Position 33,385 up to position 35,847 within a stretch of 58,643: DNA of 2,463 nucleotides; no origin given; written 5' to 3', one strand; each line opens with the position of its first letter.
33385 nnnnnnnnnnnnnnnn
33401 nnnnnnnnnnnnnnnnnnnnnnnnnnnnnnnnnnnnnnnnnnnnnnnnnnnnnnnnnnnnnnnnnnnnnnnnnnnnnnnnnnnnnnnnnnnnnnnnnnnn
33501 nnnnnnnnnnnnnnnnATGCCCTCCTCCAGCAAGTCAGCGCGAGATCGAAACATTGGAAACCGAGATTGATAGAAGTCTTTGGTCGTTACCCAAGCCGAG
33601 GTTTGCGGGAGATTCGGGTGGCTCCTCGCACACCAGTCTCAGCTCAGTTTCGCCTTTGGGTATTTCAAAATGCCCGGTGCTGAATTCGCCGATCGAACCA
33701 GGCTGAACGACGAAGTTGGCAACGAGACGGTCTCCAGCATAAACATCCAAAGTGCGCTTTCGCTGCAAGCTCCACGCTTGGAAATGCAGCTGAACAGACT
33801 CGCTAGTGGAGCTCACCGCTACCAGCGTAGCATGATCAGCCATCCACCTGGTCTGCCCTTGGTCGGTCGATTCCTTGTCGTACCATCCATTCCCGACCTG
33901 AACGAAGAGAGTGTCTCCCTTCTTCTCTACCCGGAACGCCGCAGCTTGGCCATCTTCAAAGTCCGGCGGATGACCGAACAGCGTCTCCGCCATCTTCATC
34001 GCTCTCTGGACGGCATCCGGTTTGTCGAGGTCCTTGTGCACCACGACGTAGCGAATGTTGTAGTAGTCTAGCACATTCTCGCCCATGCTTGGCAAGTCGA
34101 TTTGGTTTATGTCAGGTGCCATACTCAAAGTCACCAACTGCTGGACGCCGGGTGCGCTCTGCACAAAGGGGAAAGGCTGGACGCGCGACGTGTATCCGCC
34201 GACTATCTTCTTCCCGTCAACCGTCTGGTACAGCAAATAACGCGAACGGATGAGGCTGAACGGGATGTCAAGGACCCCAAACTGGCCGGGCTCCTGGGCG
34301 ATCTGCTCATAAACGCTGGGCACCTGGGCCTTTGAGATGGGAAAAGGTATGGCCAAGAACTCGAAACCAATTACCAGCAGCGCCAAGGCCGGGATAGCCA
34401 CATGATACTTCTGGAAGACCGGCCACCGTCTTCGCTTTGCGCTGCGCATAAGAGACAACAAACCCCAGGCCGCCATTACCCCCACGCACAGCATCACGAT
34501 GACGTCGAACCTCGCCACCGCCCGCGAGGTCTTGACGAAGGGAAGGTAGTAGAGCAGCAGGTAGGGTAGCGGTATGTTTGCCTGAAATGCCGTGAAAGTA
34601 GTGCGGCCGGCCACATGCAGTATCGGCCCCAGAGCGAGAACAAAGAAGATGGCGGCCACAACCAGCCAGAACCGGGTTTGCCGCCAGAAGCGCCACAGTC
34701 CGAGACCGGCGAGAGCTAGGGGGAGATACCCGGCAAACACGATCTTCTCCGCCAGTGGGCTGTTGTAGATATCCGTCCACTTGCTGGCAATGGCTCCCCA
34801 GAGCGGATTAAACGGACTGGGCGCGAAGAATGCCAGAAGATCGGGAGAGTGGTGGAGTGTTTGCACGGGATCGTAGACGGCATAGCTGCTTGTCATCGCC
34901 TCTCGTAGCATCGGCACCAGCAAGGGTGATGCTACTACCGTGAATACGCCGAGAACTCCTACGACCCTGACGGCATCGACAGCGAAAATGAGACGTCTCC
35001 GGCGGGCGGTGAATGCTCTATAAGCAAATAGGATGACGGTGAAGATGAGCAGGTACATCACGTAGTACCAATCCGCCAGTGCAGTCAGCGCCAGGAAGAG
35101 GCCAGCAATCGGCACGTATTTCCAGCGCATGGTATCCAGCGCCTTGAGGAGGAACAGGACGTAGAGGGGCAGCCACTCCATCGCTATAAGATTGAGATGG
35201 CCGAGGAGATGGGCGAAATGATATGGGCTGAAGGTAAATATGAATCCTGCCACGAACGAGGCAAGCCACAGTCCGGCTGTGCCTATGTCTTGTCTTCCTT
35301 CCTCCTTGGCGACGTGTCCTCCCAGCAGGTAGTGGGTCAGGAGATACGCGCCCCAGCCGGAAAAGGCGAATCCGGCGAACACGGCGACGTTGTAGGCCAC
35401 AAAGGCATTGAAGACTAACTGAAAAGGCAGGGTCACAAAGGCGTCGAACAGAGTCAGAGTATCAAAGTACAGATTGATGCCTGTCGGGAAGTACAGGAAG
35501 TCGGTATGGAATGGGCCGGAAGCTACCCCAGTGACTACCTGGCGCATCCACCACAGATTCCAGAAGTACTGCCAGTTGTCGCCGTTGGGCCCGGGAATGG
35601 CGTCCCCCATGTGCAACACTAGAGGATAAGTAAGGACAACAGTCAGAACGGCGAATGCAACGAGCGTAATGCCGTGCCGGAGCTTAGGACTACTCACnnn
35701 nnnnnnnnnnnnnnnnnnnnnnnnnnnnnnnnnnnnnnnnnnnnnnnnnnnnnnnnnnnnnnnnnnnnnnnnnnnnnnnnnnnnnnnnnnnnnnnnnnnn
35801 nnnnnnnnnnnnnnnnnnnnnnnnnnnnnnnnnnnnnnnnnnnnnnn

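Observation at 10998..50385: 27-gene, roughly 39-kb co-directional operon dominated by GT-C-like membrane proteins: candidate extracytoplasmic glycopolymer assembly line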

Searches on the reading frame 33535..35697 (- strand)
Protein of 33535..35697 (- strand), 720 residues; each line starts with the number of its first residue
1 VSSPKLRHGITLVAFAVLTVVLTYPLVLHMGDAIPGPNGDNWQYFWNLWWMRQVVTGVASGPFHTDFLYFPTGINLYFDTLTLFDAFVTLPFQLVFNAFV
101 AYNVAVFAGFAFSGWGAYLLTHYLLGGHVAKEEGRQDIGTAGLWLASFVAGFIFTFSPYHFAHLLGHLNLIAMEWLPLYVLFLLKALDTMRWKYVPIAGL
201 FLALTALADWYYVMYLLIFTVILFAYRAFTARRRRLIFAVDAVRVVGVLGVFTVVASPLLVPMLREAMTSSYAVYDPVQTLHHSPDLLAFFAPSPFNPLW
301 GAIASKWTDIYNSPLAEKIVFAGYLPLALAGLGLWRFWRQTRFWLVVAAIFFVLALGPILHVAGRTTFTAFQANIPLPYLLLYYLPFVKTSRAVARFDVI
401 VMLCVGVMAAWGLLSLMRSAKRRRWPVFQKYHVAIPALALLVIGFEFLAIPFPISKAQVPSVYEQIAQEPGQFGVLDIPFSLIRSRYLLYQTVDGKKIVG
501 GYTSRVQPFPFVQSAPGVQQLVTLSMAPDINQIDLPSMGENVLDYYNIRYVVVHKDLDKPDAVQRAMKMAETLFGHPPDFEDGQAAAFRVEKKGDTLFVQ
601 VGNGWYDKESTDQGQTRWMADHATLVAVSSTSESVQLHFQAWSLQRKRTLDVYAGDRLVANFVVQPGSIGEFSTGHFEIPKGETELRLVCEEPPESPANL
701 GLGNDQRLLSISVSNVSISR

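Call 5: search_protein_families(library=pfam, proteins=[window:33535-35697:-], max_evalue=0.01)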
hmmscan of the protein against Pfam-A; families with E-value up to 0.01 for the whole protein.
window:33535-35697:- (720 aa): 0 families
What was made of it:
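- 33535..35697 (-): g19, GT-C enzyme of a Chloroflexota-wide family (DUF6311/YfhO-related) with a C-terminal CBM6/35/36-like domain. No Pfam hit (call 5).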

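Call 12: search_protein_families(library=ncbifam, proteins=[window:33535-35697:-], max_evalue=0.001)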
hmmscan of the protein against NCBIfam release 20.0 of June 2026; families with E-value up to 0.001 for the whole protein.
window:33535-35697:- (720 aa): 0 families

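Call 14: find_encoding_contigs(protein=window:33535-35697:-, flank=10000, max_places=6)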
Protein window:33535-35697:- (720 aa): 1 contig read that carries it; 1 place shown.
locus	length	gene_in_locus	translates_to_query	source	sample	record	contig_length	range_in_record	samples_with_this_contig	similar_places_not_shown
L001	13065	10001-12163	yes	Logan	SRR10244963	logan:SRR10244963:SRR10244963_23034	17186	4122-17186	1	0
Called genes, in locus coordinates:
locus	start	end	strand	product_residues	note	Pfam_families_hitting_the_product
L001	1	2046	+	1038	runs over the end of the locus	PF01522:Polysacc_deac_1 (weak)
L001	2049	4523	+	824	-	PF13231:PMT_2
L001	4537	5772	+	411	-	PF13477:Glyco_trans_4_2 (weak), PF13439:Glyco_transf_4, PF13579:Glyco_trans_4_4, PF00534:Glycos_transf_1, PF13692:Glyco_trans_1_4, PF13524:Glyco_trans_1_2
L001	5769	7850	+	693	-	PF13231:PMT_2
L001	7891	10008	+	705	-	PF13231:PMT_2, PF00515:TPR_1 (faint), PF07719:TPR_2 (faint), PF13414:TPR_11 (faint), PF13424:TPR_12 (faint), PF13428:TPR_14 (faint), PF13431:TPR_17 (faint), PF14559:TPR_19, +1 more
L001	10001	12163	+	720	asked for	-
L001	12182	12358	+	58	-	PF03966:Trm112p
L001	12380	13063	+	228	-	?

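Call 15: find_homologous_proteins(query=window:33535-35697:-, max_evalue=0.00001)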
Query window:33535-35697:- (720 aa): 793 proteins with E <= 0.00001 among 8000 candidates; the best 120 are listed.
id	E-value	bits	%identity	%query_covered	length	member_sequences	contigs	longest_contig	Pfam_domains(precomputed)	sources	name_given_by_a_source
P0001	0.0e+0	1645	100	100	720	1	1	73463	-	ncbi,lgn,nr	ncbi:MAG: hypothetical protein M1319_01235 [Chloroflexi bacterium]|nr:hypothetical protein [Chlorofl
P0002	0.0e+0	1099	66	99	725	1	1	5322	-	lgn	-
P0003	3.9e-294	996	61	99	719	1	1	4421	-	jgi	jgi:hypothetical protein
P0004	4.9e-286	969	59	98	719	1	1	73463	-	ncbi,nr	ncbi:MAG: hypothetical protein M1319_01115 [Chloroflexi bacterium]|nr:hypothetical protein [Chlorofl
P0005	1.7e-278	944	63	93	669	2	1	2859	-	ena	-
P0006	6.9e-147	509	40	96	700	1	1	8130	-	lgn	-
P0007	4.3e-145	503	39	95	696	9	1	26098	-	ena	-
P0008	3.2e-142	493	39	93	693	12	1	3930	-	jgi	jgi:hypothetical protein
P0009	1.5e-141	491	38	96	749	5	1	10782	-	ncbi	-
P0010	3.5e-141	490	41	95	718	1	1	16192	-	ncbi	-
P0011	5.2e-141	489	39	95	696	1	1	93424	-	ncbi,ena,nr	ncbi:MAG TPA: hypothetical protein VM075_03175 [Anaerolineae bacterium]|nr:hypothetical protein [Ana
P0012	5.9e-141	489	39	95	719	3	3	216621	-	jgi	-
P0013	9.0e-141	489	39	94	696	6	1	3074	-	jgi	jgi:uncharacterized protein (DUF2062 family)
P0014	6.3e-140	486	39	95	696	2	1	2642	-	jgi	jgi:hypothetical protein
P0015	3.7e-139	483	39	95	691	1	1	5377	-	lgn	-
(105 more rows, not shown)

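Call 18: search_solved_structures(query=A1, max_evalue=1)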
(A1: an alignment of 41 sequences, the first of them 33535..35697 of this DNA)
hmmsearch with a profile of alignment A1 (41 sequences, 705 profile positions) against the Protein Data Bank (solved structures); distinct sequences matched with E-value up to 1: 0.

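Call 26: predict_structure(alignment_id=A1)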
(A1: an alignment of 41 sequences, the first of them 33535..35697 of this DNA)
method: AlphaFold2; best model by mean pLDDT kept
length: 720 residues; sequences in the alignment: 41
mean_pLDDT: 86.4   pTM: 0.86
mean pLDDT of the five models: 86.4, 85.3, 85.2, 83.3, 81.6
residues with pLDDT >= 90: 359; 70-90: 284; 50-70: 72; < 50: 5
segments of 3 or more residues with pLDDT < 50: 484-486
pLDDT, mean of each block of 10 residues (from residue 1): 78 95 90 78 83 81 85 78 81 91 91 96 80 68 94 92 64 88 96 97 89 92 94 84 97 92 80 59 80 85 82 75 95 96 97 90 80 82 66 76 97 93 74 89 90 80 91 88 52 81 66 86 86 91 94 82 91 94 92 90 90 88 95 96 93 95 93 96 96 91 90 94
secondary structure, 60 per line:
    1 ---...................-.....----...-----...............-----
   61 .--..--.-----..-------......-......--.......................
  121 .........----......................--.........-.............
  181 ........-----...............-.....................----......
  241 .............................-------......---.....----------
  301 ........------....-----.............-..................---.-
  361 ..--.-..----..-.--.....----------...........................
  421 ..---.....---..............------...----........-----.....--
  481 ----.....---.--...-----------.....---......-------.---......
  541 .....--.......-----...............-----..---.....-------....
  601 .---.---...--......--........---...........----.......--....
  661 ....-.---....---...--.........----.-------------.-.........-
elements in order (helices of 4 or more, strands of 3 or more residues): H4-22 H24-28 E33-35 H41-55 H83-88 H90-95 H98-129 H134-155 H158-166 H168-188 H194-208 H210-230 H235-269 H277-282 H287-290 H301-308 H315-318 H324-336 H338-355 H379-383 H394-422 H426-430 H434-447 E454-456 H461-468 E474-478 H485-489 E496-498 H510-514 H518-523 H535-545 E548-554 H560-574 E585-589 E597-601 E609-611 E614-619 E622-629 E633-643 E648-654 E657-664 E670-673 E677-679 E682-690 E711-719

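Call 31: fold_search(model_id=the predicted structure, library=pdb)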
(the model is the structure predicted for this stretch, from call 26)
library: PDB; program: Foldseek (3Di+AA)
matches with E <= 10: 1174; with E <= 0.001: 20
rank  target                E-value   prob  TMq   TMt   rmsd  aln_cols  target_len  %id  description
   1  7oci_F                7.0e-09  1.00  0.44  0.49  11.1       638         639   12  Cryo-EM structure of yeast Ost6p containing oligosaccharyltransferase complex (released 2022-02-16)
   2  8b6l_I                9.9e-09  1.00  0.45  0.47   8.9       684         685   11  Subtomogram average of the human Sec61-TRAP-OSTA-translocon (released 2022-12-07)
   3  6s7o_A                1.8e-08  1.00  0.44  0.48   9.4       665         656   12  Cryo-EM structure of human oligosaccharyltransferase complex OST-A (released 2019-12-18)
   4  8age_A                2.1e-08  1.00  0.43  0.47  10.0       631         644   12  Structure of yeast oligosaccharylransferase complex with acceptor peptide bound (released 2022-12-07)
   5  8agb_A                2.1e-08  1.00  0.44  0.49  11.2       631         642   12  Structure of yeast oligosaccharylransferase complex with lipid-linked oligosaccharide bound (released 2022-12-07)
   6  8agc_A                4.5e-08  1.00  0.44  0.45  10.0       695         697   11  Structure of yeast oligosaccharylransferase complex with lipid-linked oligosaccharide and non-acceptor peptide bound (released 2022-12-07)
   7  9n9j_I                6.3e-08  1.00  0.44  0.45   9.3       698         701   11  Structure of a GRP94 folding intermediate engaged with a CCDC134- and FKBP11-bound secretory translocon (released 2025-11-19)
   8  6c26_A                6.9e-08  1.00  0.40  0.44  13.2       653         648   12  The Cryo-EM structure of a eukaryotic oligosaccharyl transferase complex (released 2018-01-31)
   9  6ezn_F                8.6e-08  1.00  0.44  0.48  12.3       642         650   12  Cryo-EM structure of the yeast oligosaccharyltransferase (OST) complex (released 2018-01-17)
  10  5gmy_A                1.3e-07  1.00  0.45  0.39  17.1       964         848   12  Crystal structure of the Archaeoglobus fulgidus oligosaccharyltransferase (O29867_ARCFU) tethered with an acceptor pep (released 2017-02-01)
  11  7e9s_A                1.5e-07  1.00  0.42  0.36  16.9       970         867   11  Archaeal oligosaccharyltransferase AglB from Archaeoglobus fulgidus in complex with an inhibitory peptide and a dolich (released 2021-09-08)
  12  8pn9_A                2.1e-07  1.00  0.45  0.49   8.8       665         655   12  Structure of human oligosaccharyltransferase OST-A complex bound to NGI-1 (released 2024-05-08)
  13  6ftg_5                3.1e-07  1.00  0.44  0.48  13.2       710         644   11  Subtomogram average of OST-containing ribosome-translocon complexes from canine rough microsomal membranes (released 2018-03-21)
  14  3waj                  3.1e-07  1.00  0.41  0.38  20.0       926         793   12  Crystal structure of the Archaeoglobus fulgidus oligosaccharyltransferase (O29867_ARCFU) complex with Zn and sulfate (released 2013-10-30)
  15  6s7t_A                3.9e-07  1.00  0.45  0.46   9.7       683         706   11  Cryo-EM structure of human oligosaccharyltransferase complex OST-B (released 2019-12-18)
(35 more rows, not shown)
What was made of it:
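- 33535..35697 (-): AlphaFold pLDDT 86; Foldseek hits STT3/AglB/PglB/EmbB at E down to 7e-9, and CBM6/36 for the C-terminus (calls 26, 31).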

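Call 37: find_related_loci(query=A1, collection=genome_contigs, flank=10000)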
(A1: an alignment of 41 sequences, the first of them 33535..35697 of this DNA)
Query A1 (720 aa) in genome_contigs; peptide patterns used: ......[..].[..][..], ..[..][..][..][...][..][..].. (x = any residue, [..] = any of these).
598 stretches matched a pattern (row limit reached: there are more); 570 encode a relative of the query (tblastn E <= 1e-3); the best 80 are kept; 80 distinct loci.
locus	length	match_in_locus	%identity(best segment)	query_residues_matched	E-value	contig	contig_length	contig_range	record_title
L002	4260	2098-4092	39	3-689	2e-154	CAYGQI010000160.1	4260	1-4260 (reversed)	MAG TPA_asm: uncultured Anaerolineales bacterium isolate ERP119294_co1_125 genome assembly, contig: NODE_35235_length_42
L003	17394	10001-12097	40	5-702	1e-148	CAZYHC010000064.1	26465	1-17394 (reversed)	MAG TPA_asm: uncultured Anaerolineales bacterium isolate binchicken_co294_99 genome assembly, contig: NODE_2216_length_2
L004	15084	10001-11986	39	8-691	5e-141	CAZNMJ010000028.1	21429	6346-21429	MAG TPA_asm: uncultured Anaerolineales bacterium isolate SRP239594_co1_144 genome assembly, contig: NODE_895_length_2142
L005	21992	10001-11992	38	22-706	6e-138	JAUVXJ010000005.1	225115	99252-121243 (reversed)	MAG: Chloroflexota bacterium isolate CSMAG_1213 CSMAG_1213_k141_1514519_length_225115_cov_18.9965, whole genome shotgun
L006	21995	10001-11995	39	3-689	2e-137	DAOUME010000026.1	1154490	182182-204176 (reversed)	MAG TPA_asm: Anaerolineae bacterium isolate W31_79 k127_118394, whole genome shotgun sequence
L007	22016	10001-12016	40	13-693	1e-136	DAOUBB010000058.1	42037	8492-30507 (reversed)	MAG TPA_asm: Anaerolineae bacterium isolate H68_701 k101_374849, whole genome shotgun sequence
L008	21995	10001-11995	37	1-688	5e-136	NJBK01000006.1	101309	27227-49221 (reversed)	MAG: Chloroflexi bacterium B3_Chlor 100, whole genome shotgun sequence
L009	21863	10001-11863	41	8-639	5e-136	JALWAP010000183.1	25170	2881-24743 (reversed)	MAG: Anaerolineae bacterium isolate T10_metabat2_scaf2bin.048 T10_NODE_448_length_25170_cov_21.220261, whole genome shot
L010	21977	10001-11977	38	8-688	4e-134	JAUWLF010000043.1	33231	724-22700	MAG: Chloroflexota bacterium isolate CSMAG_2365 CSMAG_2365_k141_782962_length_33231_cov_23.0000, whole genome shotgun se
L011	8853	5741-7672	40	13-669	3e-133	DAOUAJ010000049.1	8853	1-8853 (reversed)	MAG TPA_asm: Anaerolineae bacterium isolate H63_643 k137_61908, whole genome shotgun sequence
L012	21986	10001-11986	38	8-691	2e-132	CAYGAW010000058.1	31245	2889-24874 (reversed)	MAG TPA_asm: uncultured Anaerolineales bacterium isolate ERP108616_co1_293 genome assembly, contig: k119_1527283, whole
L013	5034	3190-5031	38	1-636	4e-133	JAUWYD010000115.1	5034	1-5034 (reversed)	MAG: Chloroflexota bacterium isolate CSMAG_2701 CSMAG_2701_k141_1375332_length_5034_cov_18.1463, whole genome shotgun se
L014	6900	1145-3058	40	11-639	1e-131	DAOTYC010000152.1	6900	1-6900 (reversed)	MAG TPA_asm: Anaerolineae bacterium isolate H23_304 k115_315125, whole genome shotgun sequence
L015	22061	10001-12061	36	8-692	2e-130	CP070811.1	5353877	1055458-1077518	MAG: Anaerolineales bacterium isolate bin12 chromosome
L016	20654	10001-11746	42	10-593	3e-129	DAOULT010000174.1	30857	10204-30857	MAG TPA_asm: Anaerolineae bacterium isolate W31_52 k127_373033, whole genome shotgun sequence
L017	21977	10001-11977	39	12-693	8e-129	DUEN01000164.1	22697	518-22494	MAG TPA_asm: Caldilineae bacterium isolate J4 Contig164, whole genome shotgun sequence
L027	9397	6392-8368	38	8-688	2e-133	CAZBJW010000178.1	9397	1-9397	MAG TPA_asm: uncultured Anaerolineales bacterium isolate binchicken_co294_156 genome assembly, contig: NODE_6578_length_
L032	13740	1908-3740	38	7-637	3e-116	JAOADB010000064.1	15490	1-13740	MAG: Caldilineales bacterium isolate SKW222 NODE_61_length_15490_cov_2.733861, whole genome shotgun sequence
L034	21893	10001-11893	37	6-648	3e-115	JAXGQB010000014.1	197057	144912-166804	MAG: Anaerolineae bacterium isolate AnMBR.bin316 bin316_14, whole genome shotgun sequence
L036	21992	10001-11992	38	1-631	1e-113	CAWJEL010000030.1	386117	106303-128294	MAG: uncultured Chloroflexia bacterium isolate MFD04716.bin.2.35 genome assembly, contig: contig_6721, whole genome shot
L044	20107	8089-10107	35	2-693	6e-110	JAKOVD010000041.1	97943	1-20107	MAG: Chloroflexota bacterium isolate JPNG_maxbin.037 k201_268833, whole genome shotgun sequence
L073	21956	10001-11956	36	32-629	7e-101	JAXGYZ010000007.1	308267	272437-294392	MAG: Anaerolineae bacterium isolate AnMBR.bin525 bin525_7, whole genome shotgun sequence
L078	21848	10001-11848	35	3-590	2e-99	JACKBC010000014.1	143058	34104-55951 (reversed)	MAG: Caldilineaceae bacterium isolate HK-STAS-CHLO-11 HK-STAS-CHLO-11_14, whole genome shotgun sequence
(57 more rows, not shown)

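Call 40: find_encoding_contigs(protein=P0004, flank=10000, max_places=3)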
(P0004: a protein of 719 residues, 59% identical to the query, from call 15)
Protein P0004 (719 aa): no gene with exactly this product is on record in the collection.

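Call 75: search_protein_families(library=pfam, proteins=[L044:9863-11494:+, L036:9040-9807:+, L034:12022-13161:-, L032:5302-6291:+, L017:12045-13370:+, L027:5698-6306:+, L012:2359-4245:+, L073:5790-8162:+, L078:5380-8031:-, L005:8065-9288:+], max_evalue=0.001)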
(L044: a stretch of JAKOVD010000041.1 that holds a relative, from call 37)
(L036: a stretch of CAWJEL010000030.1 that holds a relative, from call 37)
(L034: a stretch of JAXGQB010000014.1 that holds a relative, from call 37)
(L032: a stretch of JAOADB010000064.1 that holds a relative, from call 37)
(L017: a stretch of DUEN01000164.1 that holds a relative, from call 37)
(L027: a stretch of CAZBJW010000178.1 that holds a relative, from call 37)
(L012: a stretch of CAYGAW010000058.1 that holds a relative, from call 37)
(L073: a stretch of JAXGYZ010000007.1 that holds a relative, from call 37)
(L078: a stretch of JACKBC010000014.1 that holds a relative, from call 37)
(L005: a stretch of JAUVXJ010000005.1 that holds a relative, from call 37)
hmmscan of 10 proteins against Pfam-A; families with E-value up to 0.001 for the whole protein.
L044:9863-11494:+ (543 aa): 1 family
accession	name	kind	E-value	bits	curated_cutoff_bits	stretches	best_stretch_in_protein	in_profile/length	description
PF00202.27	Aminotran_3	-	1.3e-127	426.3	30.5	1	135-536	9-403/403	Aminotransferase class-III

L036:9040-9807:+ (255 aa): 1 family
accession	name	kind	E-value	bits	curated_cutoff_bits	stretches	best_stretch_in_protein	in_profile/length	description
PF04961.17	FTCD_C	-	6.6e-59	199.1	24.5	1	56-235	1-180/182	Formiminotransferase-cyclodeaminase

L034:12022-13161:- (379 aa): 2 families
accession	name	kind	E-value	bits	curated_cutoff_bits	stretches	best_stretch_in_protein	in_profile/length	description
PF00753.33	Lactamase_B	-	5.1e-22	79.2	22.7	1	118-294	6-196/196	Metallo-beta-lactamase superfamily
PF12706.13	Lactamase_B_2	-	0.0002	21.5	27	1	130-210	3-83/200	Beta-lactamase superfamily domain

L032:5302-6291:+ (329 aa): 0 families

L017:12045-13370:+ (441 aa): 0 families

L027:5698-6306:+ (202 aa): 2 families
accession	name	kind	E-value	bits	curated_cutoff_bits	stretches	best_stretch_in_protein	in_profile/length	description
PF01569.27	PAP2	-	5.4e-13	49.3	27.2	1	72-178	2-121/130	PAP2 superfamily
PF14378.12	PAP2_3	-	1.5e-08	35.1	27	1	115-176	126-189/190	PAP2 superfamily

L012:2359-4245:+ (628 aa): 2 families
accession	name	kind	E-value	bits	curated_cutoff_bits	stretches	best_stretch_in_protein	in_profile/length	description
PF01314.23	AFOR_C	-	5.1e-133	444.4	27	1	240-623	2-385/385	Aldehyde ferredoxin oxidoreductase, domains 2 & 3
PF02730.20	AFOR_N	-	1.8e-77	260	29.8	1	27-225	1-198/199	Aldehyde ferredoxin oxidoreductase, N-terminal domain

L073:5790-8162:+ (790 aa): 0 families

L078:5380-8031:- (883 aa): 6 families
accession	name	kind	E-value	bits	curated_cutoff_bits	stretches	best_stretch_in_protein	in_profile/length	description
PF05362.19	Lon_C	-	3.3e-85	285.2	21.1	1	643-845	2-203/205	Lon protease (S16) C-terminal proteolytic domain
PF02190.22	LON_substr_bdg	-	1.1e-46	159.7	28.7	1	53-250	2-200/200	ATP-dependent protease La (LON) substrate-binding domain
PF00004.35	AAA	-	3.6e-24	86.1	21.2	1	420-559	1-128/131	ATPase family associated with various cellular activities (AAA)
PF22667.2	Lon_lid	-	1.4e-21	76.3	27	1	581-632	1-52/57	Lon protease AAA+ ATPase lid domain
PF13541.12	ChlI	-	7e-07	29.6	27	1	688-814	2-121/121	Subunit ChlI of Mg-chelatase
PF07728.20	AAA_5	-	4e-06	27.3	22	1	420-554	2-139/139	AAA domain (dynein-related subfamily)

L005:8065-9288:+ (407 aa): 0 families

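Call 89: find_encoding_contigs(protein=P0002, flank=6000, max_places=2)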
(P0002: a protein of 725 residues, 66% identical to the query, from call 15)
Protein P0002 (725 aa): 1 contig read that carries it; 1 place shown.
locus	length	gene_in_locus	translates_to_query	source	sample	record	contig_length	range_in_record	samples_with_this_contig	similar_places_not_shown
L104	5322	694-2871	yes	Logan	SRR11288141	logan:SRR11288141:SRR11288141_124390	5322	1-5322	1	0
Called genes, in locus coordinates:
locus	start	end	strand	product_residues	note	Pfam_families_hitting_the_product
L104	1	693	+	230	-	?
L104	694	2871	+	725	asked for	-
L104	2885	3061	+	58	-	PF03966:Trm112p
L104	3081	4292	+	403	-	PF13439:Glyco_transf_4 (weak), PF13579:Glyco_trans_4_4 (weak), PF20706:GT4-conflict, PF00534:Glycos_transf_1, PF13692:Glyco_trans_1_4, PF13524:Glyco_trans_1_2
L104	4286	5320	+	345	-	?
